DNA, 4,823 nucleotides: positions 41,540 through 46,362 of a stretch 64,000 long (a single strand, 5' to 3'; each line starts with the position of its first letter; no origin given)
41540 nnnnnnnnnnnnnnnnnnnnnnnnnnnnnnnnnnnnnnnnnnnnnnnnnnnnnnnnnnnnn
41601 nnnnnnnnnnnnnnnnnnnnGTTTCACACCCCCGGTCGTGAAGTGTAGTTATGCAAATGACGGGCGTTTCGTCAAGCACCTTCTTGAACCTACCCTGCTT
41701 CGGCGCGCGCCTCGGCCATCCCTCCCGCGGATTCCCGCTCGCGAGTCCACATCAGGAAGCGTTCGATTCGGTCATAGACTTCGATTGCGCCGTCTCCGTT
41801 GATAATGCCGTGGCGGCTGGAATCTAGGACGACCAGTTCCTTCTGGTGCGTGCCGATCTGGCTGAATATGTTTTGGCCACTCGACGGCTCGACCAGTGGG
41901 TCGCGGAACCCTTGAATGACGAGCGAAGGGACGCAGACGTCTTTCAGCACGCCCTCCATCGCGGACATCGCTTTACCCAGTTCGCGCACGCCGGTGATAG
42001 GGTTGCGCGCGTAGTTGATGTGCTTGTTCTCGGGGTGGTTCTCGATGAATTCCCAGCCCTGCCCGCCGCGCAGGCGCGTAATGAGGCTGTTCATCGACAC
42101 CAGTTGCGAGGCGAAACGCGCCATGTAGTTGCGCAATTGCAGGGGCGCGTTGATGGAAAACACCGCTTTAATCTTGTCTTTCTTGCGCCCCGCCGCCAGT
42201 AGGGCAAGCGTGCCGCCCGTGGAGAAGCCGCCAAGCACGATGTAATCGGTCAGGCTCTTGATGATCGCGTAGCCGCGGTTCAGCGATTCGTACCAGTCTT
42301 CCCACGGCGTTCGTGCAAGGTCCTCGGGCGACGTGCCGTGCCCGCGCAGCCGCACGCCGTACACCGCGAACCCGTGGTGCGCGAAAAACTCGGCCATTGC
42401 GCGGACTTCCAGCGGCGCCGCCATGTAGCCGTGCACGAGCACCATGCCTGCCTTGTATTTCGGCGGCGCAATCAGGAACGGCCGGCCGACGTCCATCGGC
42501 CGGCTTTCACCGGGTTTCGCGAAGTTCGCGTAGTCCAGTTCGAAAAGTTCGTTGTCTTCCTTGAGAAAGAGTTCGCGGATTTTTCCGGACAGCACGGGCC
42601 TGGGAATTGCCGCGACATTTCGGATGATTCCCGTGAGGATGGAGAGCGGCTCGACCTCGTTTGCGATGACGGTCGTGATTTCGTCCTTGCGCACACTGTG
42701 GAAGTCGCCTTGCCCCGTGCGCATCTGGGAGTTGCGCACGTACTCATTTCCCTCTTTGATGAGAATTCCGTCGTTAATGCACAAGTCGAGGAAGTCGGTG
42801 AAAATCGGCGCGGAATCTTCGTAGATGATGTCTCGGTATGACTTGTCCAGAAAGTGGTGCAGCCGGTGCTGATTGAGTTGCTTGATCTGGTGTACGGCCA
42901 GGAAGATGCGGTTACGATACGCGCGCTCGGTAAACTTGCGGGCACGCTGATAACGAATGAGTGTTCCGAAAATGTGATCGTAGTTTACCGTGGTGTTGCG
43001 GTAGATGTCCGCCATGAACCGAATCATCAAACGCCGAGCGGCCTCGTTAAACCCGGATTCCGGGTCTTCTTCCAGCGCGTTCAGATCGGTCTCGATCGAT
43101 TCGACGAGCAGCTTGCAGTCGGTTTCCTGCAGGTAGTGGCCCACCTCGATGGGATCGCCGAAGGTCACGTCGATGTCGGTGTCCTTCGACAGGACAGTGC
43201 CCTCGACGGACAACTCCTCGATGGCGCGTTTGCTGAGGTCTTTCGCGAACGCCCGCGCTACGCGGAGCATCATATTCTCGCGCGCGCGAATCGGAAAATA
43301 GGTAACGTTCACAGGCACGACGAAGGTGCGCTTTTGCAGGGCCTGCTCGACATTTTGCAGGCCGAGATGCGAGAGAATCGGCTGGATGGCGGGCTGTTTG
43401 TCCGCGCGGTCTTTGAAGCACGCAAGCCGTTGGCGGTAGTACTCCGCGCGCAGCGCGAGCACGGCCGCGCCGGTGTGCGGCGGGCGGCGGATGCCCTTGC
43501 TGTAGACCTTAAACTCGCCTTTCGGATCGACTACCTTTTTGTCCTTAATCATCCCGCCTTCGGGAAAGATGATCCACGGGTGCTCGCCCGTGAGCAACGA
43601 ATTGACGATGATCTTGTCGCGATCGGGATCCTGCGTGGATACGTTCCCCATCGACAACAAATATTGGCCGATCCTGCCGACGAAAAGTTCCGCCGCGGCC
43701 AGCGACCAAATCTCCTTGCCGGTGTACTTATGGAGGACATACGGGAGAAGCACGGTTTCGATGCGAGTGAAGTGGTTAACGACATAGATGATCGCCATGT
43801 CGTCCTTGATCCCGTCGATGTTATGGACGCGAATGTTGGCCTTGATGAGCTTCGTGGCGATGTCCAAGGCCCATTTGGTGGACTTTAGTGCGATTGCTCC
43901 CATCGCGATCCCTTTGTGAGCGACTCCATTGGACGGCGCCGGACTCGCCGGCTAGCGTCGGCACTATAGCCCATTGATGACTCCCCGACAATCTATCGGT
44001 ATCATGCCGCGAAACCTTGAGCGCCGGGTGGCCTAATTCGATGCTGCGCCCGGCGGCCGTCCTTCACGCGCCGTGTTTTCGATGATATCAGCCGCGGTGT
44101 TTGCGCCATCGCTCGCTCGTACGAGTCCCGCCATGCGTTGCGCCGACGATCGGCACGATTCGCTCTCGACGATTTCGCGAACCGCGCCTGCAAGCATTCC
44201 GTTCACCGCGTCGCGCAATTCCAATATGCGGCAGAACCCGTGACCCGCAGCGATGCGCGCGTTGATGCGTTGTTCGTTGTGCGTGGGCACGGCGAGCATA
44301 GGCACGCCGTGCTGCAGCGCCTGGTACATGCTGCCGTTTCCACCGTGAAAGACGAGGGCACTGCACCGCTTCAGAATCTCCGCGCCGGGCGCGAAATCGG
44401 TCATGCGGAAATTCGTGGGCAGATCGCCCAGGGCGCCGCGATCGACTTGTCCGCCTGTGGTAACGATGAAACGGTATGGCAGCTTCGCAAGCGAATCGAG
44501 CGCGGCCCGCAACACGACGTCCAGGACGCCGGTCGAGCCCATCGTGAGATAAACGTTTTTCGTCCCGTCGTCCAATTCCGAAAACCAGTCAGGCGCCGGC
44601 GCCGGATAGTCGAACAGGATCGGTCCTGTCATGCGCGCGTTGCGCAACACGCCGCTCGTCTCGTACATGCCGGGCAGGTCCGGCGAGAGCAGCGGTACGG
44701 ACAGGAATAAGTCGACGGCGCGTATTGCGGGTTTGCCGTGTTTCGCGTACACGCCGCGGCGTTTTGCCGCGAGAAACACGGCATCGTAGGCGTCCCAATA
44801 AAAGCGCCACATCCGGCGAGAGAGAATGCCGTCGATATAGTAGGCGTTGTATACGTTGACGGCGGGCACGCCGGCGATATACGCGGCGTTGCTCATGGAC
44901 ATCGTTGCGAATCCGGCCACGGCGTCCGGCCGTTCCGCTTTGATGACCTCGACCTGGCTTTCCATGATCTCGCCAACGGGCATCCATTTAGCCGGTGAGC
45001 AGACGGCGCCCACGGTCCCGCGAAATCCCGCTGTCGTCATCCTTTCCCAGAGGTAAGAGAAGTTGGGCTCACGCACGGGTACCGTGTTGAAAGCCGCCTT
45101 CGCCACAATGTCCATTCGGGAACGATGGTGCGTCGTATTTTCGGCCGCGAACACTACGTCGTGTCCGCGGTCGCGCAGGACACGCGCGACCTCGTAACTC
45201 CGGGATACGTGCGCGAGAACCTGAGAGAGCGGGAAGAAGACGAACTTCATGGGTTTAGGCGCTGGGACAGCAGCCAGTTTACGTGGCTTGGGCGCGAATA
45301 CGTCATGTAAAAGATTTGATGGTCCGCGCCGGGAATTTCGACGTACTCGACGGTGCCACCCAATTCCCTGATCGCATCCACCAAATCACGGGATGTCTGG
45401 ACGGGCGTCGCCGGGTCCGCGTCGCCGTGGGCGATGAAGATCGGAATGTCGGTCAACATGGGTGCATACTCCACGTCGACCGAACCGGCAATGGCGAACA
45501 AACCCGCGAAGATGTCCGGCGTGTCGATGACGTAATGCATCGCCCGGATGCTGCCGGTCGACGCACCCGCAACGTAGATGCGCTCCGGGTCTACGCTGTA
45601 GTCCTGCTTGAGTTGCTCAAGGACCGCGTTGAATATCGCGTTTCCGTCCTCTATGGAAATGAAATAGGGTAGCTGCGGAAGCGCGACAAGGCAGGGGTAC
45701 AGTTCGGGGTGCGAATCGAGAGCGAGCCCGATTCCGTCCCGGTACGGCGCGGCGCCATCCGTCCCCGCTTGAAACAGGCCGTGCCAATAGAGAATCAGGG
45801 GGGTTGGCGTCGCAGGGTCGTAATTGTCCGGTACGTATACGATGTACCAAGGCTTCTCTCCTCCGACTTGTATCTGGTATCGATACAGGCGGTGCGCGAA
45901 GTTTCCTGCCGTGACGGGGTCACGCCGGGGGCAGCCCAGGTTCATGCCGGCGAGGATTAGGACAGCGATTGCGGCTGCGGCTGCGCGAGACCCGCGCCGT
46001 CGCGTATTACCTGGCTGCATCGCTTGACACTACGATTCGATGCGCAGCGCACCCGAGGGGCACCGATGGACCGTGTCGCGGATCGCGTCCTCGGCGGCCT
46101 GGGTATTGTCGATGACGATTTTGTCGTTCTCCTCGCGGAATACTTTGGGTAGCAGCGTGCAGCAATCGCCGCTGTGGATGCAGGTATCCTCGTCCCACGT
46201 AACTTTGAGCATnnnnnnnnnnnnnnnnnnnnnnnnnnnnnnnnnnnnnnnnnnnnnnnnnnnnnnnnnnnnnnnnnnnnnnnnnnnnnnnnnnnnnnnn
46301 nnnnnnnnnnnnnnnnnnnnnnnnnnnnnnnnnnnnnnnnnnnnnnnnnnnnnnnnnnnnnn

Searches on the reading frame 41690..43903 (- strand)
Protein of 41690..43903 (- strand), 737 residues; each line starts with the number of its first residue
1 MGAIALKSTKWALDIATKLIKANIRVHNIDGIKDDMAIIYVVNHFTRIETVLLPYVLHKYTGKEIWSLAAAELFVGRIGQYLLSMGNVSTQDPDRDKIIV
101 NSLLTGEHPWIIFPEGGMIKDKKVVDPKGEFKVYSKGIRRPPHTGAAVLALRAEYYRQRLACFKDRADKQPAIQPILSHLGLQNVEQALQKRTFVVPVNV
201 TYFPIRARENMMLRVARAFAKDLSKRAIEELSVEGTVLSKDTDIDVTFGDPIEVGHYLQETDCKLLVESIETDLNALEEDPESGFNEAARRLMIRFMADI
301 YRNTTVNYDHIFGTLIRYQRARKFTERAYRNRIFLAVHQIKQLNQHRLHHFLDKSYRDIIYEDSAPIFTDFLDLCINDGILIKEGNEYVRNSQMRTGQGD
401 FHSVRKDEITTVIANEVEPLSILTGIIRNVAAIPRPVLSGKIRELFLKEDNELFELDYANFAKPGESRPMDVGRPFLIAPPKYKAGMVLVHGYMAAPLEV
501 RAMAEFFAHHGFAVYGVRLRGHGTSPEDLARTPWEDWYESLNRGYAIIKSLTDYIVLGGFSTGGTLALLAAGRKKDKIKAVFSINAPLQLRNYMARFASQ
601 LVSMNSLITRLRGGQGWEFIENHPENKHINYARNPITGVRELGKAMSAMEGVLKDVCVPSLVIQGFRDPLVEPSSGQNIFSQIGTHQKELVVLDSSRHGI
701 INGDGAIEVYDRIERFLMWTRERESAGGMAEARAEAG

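Call 4: search_protein_families(library=pfam, proteins=[window:41690-43903:-])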
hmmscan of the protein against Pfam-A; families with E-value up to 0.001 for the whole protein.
window:41690-43903:- (737 aa): 5 families
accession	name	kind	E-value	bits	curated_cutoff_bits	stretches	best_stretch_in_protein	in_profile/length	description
PF12146.15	Hydrolase_4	-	1.5e-21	77.3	27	1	483-702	3-236/239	Serine aminopeptidase, S33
PF00561.26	Abhydrolase_1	-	3.6e-13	50.2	25.8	1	487-587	3-105/245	alpha/beta hydrolase fold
PF12697.13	Abhydrolase_6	-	1.3e-09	39.5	26.3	1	487-606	1-113/217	Alpha/beta hydrolase family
PF01553.26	Acyltransferase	-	4.6e-08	33.4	23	1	24-154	2-123/132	Acyltransferase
PF00326.27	Peptidase_S9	-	8.1e-05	22.6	22.6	1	553-717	64-206/213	Prolyl oligopeptidase family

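Call 26: search_protein_families(library=ncbifam, proteins=[window:41690-43903:-], max_evalue=0.001)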
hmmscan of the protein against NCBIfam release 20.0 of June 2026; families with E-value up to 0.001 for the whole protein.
window:41690-43903:- (737 aa): 6 families
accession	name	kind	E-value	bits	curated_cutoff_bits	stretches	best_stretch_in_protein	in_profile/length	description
NF050089.1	i_nPHAscl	equivalog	1.6e-08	33.9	300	1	486-583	20-114/288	intracellular short-chain-length polyhydroxyalkanoate depolymerase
NF047920.1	lactonase_UilS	equivalog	5.3e-06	26.4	400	0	652-699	215-262/285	UilS family quorum-quenching N-acyl-homoserine lactonase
NF051488.1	bifunc_PcaDC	exception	6.8e-06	25.5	390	1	512-733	39-267/375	bifunctional 3-oxoadipate enol-lactonase/4-carboxymuconolactone decarboxylase PcaDC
TIGR01738.1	bioH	equivalog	8.5e-06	25.6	206.95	0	486-584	6-96/245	pimeloyl-ACP methyl ester esterase BioH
TIGR03101.1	hydr2_PEP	hypoth_equivalog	1.8e-05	24.4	202.75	1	502-597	47-143/266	hydrolase 2, exosortase A system-associated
NF052543.1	PhlpBipLPA4030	equivalog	0.00085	18.6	450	0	478-706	64-298/312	phospholipase BipL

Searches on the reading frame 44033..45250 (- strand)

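Call 4: search_protein_families(library=pfam, proteins=[window:44033-45250:-])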
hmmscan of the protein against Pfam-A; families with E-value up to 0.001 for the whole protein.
window:44033-45250:- (405 aa): 3 families
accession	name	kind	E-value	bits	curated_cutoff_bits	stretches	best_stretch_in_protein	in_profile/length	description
PF06722.18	EryCIII-like_C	-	5.6e-19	69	31.7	1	250-375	3-127/145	Erythromycin biosynthesis protein CIII-like, C-terminal domain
PF00201.24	UDPGT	-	5e-10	39.2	19.5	1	253-373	300-418/499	UDP-glucoronosyl and UDP-glucosyl transferase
PF04101.22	Glyco_tran_28_C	-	5e-07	30.3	22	1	234-381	3-161/166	Glycosyltransferase family 28 C-terminal domain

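Call 26: search_protein_families(library=ncbifam, proteins=[window:44033-45250:-], max_evalue=0.001)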
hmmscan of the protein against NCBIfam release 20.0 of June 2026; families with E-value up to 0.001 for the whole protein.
window:44033-45250:- (405 aa): 7 families
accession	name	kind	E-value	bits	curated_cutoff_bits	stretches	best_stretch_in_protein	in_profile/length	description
TIGR01426.2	MGT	subfamily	1.2e-32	113.4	260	1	227-395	223-392/393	macrolide family glycosyltransferase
TIGR04516.1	glycosyl_450act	subfamily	3e-21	76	440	1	216-393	233-413/418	activator-dependent family glycosyltransferase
NF033129.1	macro_glyco_Mgt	subfamily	1.1e-19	70.7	700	1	234-392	230-390/393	macrolide-inactivating glycosyltransferase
NF000362.1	self_GT_OleI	exception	4.1e-17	62.5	700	1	233-393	258-419/424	OleI family self-immunity macrolide glycosyltransferase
NF000354.1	glycotrans_Rgt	equivalog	1.4e-06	27.7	800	1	144-399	152-408/411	rifamycin-inactivating glycosyltransferase Rgt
NF046028.1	GluronsyltaseWelK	equivalog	0.00017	20.8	400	1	250-326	188-264/319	beta-1,4-glucuronosyltransferase WelK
NF041548.1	PssE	equivalog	0.00052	20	120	1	278-324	40-87/146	PssE/Cps14G family polysaccharide biosynthesis glycosyltransferase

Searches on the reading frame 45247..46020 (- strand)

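Call 4: search_protein_families(library=pfam, proteins=[window:45247-46020:-])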
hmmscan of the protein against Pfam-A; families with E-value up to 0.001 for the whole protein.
window:45247-46020:- (257 aa): 6 families
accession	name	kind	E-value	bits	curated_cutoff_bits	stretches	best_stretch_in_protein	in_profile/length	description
PF00326.27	Peptidase_S9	-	1.4e-11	44.7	22.6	1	132-191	50-109/213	Prolyl oligopeptidase family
PF12146.15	Hydrolase_4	-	8.9e-08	32.1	27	0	191-237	191-235/239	Serine aminopeptidase, S33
PF02230.22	Abhydrolase_2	-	4.9e-07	30.2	23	1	138-238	97-203/217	Phospholipase/Carboxylesterase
PF00756.26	Esterase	-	2e-05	24.9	22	0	131-184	100-153/251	Putative esterase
PF07859.19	Abhydrolase_3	-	2.4e-05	24.7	25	0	115-162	41-87/210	alpha/beta hydrolase fold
PF20434.5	BD-FAE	-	5.6e-05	23.2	26.8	0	190-215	188-213/215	BD-FAE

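Call 26: search_protein_families(library=ncbifam, proteins=[window:45247-46020:-], max_evalue=0.001)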
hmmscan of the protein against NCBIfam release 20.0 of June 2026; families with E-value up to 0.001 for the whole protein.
window:45247-46020:- (257 aa): 6 families
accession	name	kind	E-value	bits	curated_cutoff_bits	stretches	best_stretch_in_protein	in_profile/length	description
NF050058.1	e_dPHAscl_type1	hypoth_equivalog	3e-16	59.7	150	1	129-193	87-151/276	extracellular catalytic domain type 1 short-chain-length polyhydroxyalkanoate depolymerase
TIGR01840.1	esterase_phb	subfamily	4.4e-09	36.1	107.85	1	132-181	81-130/213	PHB depolymerase family esterase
NF007857.0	PRK10566.1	equivalog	3.5e-05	23.7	201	0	188-236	183-233/249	esterase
NF052354.1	EstLipQMycob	equivalog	0.00012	20.8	700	1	192-236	331-376/418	esterase LipQ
NF047577.1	quino_deg_MhqD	equivalog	0.00025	20.8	325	1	133-227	80-176/195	methylhydroquinone degradation carboxylesterase MhqD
NF051488.1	bifunc_PcaDC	exception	0.00073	18.8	390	0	181-254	183-249/375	bifunctional 3-oxoadipate enol-lactonase/4-carboxymuconolactone decarboxylase PcaDC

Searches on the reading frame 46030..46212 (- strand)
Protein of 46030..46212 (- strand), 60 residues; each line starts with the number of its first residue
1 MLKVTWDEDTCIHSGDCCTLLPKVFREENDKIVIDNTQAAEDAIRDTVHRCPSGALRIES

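Call 4: search_protein_families(library=pfam, proteins=[window:46030-46212:-])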
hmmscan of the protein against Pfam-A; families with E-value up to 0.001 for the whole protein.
window:46030-46212:- (60 aa): 3 families
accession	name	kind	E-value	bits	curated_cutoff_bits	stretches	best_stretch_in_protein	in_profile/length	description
PF06902.16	Fer4_19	-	1.8e-14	53.9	24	1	2-58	6-61/64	Divergent 4Fe-4S mono-cluster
PF13370.11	Fer4_13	-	2.3e-07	31.8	24.5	1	7-56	2-56/58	4Fe-4S single cluster domain of Ferredoxin I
PF13459.11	Fer4_15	-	2.7e-06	28.4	22.4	1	4-58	1-66/66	4Fe-4S single cluster domain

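Call 26: search_protein_families(library=ncbifam, proteins=[window:46030-46212:-], max_evalue=0.001)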
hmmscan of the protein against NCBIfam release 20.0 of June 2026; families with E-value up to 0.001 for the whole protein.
window:46030-46212:- (60 aa): 2 families
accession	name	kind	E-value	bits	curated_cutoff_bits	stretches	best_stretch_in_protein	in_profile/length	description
TIGR02494.1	PFLE_PFLC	subfamily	0.00036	19.9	174.35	1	3-58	42-99/293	glycyl-radical enzyme activating protein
NF040864.1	HgcB_ferredoxin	equivalog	0.00066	19.5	99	1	5-59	10-64/93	mercury methylation ferredoxin HgcB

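Call 91: search_protein_families(library=padloc, proteins=[window:46030-46212:-], max_evalue=0.001)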
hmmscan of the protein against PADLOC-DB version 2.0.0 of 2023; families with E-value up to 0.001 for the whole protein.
window:46030-46212:- (60 aa): 0 families
